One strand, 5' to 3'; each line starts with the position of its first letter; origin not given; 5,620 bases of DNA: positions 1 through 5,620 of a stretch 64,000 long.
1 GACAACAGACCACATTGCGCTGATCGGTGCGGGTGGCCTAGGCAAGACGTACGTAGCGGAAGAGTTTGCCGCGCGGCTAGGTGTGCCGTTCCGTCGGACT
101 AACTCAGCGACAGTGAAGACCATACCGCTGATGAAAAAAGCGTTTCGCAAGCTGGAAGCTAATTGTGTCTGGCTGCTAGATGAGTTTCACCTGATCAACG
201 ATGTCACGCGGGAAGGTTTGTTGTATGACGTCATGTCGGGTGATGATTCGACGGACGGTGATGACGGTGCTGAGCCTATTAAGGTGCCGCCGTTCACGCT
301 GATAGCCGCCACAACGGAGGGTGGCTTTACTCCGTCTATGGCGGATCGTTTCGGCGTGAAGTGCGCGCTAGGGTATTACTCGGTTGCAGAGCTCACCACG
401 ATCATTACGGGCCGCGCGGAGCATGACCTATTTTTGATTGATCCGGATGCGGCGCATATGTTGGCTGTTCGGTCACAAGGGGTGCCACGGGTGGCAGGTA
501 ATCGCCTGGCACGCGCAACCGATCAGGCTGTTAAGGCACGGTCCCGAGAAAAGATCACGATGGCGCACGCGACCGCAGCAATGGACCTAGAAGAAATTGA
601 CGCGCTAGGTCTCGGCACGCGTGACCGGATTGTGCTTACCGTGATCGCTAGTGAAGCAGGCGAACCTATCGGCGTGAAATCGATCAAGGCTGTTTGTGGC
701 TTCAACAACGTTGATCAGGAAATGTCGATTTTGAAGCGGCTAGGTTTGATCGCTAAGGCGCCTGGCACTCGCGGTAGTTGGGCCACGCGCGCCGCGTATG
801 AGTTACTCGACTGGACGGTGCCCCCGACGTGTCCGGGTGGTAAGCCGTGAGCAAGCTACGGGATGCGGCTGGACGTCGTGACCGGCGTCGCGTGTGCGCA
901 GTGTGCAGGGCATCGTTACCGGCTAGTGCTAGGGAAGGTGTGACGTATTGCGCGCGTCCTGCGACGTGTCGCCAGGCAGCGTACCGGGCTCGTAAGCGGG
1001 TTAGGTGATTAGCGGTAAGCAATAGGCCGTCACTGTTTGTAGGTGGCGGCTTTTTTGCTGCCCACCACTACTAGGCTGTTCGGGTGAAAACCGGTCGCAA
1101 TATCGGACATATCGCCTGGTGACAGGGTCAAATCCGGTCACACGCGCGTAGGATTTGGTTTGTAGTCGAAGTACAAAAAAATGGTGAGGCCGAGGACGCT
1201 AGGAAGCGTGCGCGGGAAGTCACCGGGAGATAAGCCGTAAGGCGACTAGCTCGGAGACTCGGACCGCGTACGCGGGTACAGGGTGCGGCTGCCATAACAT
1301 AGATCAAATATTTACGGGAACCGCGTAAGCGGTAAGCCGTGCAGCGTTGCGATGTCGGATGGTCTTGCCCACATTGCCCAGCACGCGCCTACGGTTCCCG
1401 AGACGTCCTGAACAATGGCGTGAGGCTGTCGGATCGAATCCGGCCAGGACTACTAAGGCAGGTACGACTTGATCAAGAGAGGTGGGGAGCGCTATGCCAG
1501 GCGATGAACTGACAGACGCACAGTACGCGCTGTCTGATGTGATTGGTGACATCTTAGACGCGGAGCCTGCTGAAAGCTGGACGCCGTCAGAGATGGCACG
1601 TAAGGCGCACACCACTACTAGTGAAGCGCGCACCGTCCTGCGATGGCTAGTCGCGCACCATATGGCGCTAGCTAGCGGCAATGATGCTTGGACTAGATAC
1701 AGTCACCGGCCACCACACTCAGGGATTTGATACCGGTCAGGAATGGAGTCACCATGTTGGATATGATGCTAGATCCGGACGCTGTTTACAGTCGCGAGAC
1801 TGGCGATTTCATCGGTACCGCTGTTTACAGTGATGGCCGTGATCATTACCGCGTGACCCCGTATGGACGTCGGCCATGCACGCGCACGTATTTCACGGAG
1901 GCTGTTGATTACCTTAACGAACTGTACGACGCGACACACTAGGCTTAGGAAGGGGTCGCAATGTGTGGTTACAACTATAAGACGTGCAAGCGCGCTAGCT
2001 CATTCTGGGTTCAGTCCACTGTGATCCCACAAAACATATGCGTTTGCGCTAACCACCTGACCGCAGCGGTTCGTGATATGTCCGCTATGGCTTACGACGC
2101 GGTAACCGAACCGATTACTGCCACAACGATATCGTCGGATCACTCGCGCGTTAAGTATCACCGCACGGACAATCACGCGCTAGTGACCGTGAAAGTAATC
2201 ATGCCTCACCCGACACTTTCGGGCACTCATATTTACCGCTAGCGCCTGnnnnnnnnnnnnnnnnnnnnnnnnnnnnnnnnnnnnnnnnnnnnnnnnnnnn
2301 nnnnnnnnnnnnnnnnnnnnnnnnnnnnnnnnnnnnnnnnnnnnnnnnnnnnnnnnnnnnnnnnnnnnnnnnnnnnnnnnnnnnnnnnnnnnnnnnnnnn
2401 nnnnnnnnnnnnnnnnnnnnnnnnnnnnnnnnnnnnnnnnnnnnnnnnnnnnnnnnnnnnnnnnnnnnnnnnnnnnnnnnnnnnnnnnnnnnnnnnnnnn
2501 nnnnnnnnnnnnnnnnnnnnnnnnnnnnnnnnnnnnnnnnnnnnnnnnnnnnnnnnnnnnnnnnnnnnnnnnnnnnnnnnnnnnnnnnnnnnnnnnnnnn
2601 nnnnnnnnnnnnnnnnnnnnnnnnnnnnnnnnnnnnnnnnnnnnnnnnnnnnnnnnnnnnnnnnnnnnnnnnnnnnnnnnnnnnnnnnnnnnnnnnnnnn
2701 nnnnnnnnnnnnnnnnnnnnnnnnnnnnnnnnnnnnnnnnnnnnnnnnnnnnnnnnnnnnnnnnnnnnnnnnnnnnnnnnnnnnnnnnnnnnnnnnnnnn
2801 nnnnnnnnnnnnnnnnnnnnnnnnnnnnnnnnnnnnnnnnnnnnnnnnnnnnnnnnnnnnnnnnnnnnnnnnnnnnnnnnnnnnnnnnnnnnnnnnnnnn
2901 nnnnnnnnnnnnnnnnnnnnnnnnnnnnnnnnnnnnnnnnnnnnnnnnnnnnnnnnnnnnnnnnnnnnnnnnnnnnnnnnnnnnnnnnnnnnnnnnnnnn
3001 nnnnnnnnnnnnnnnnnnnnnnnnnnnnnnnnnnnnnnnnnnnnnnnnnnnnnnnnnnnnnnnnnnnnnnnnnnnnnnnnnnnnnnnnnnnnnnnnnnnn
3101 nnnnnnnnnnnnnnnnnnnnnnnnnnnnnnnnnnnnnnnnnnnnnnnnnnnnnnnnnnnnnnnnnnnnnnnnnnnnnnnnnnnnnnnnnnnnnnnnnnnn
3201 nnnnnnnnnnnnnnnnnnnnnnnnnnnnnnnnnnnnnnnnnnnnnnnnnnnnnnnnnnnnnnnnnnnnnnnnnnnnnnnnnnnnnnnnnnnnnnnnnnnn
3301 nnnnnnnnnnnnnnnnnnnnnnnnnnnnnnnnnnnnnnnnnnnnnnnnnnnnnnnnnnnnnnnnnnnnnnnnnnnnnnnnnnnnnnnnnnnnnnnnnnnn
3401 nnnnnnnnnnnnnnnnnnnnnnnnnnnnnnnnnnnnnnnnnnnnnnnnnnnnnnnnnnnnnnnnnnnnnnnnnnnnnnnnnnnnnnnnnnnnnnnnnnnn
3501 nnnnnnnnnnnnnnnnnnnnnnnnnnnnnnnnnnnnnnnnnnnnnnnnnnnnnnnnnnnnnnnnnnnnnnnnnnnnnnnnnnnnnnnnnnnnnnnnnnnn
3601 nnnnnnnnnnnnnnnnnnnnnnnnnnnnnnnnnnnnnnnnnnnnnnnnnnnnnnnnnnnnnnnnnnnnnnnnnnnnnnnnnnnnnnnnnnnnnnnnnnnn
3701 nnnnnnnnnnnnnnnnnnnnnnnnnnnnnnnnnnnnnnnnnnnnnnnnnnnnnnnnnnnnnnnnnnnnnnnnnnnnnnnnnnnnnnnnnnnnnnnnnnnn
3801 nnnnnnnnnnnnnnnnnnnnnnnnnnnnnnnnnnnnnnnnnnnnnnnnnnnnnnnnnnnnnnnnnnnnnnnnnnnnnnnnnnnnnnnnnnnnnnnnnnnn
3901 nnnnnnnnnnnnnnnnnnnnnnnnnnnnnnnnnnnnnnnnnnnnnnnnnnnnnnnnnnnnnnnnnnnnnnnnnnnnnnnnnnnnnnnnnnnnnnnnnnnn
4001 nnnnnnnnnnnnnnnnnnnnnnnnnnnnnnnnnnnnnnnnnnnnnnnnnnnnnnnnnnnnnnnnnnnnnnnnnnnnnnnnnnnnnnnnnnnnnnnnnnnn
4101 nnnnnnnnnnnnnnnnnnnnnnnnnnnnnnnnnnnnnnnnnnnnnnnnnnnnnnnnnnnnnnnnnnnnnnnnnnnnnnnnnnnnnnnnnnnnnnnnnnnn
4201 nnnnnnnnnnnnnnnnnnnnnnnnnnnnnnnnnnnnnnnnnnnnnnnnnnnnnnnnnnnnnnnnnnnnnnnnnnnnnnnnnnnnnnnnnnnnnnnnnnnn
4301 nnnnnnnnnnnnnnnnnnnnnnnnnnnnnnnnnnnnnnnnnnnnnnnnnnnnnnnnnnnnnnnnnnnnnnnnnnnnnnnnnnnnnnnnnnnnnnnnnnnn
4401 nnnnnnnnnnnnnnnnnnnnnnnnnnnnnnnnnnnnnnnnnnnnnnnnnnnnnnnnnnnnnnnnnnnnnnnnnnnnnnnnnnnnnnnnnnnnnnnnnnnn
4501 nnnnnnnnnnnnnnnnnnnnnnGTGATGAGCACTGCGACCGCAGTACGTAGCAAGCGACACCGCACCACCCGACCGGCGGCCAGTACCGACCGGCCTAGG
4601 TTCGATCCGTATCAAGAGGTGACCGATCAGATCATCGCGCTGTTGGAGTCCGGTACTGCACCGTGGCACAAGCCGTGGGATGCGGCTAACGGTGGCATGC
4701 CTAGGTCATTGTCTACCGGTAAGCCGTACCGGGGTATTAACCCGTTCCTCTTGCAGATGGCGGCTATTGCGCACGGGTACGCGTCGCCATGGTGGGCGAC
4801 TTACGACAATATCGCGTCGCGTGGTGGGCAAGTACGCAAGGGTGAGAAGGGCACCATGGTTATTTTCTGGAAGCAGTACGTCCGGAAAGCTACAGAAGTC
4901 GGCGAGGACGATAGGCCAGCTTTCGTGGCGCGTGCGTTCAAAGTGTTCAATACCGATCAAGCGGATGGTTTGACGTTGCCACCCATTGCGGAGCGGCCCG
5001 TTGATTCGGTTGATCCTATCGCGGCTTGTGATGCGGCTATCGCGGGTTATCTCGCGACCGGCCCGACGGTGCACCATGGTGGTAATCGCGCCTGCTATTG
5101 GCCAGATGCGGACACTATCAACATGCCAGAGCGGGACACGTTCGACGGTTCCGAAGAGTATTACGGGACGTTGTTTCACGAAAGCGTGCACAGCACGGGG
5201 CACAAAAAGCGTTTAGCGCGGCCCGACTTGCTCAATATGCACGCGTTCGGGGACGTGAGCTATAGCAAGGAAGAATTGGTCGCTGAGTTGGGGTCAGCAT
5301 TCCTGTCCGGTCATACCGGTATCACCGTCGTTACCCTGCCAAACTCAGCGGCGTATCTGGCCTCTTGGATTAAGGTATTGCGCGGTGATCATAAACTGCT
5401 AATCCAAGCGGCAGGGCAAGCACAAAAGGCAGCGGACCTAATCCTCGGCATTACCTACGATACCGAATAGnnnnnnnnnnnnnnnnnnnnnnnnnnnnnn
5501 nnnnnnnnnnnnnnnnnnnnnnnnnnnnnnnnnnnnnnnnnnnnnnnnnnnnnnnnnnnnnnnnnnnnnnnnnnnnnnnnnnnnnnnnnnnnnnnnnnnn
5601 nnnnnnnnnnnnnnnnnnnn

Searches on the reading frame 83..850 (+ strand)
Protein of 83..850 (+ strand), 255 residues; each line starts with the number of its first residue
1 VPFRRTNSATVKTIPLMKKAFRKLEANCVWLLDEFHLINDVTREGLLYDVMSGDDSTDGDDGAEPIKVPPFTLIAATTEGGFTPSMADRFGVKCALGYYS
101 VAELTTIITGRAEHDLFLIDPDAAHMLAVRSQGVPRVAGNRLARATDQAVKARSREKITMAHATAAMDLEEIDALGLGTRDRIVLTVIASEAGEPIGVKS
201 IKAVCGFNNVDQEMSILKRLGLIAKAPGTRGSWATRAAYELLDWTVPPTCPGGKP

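Call 17: search_protein_families(library=phrogs, proteins=[window:83-850:+], max_evalue=0.001)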
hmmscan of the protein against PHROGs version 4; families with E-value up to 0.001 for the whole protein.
window:83-850:+ (255 aa): 0 families

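Call 60: search_protein_families(library=pfam, proteins=[window:83-850:+], max_evalue=0.001)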
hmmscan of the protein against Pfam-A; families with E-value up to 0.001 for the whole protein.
window:83-850:+ (255 aa): 2 families
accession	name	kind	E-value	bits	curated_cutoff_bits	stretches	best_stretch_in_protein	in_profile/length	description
PF17864.7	AAA_lid_4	-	9.7e-10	38.5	27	1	99-173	1-74/74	RuvB AAA lid domain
PF05496.18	RuvB_N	-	8.9e-06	26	27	1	19-95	77-158/159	Holliday junction DNA helicase RuvB P-loop domain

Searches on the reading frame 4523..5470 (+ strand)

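Call 17: search_protein_families(library=phrogs, proteins=[window:4523-5470:+], max_evalue=0.001)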
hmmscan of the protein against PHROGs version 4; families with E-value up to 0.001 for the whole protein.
window:4523-5470:+ (315 aa): 2 families
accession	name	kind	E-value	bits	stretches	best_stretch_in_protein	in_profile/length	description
phrog_7245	-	moron, auxiliary metabolic gene and host takeover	4.3e-79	267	1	22-309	3-303/324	anti-restriction protein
phrog_23459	-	unknown function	3.5e-23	82.7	1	39-304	16-260/649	-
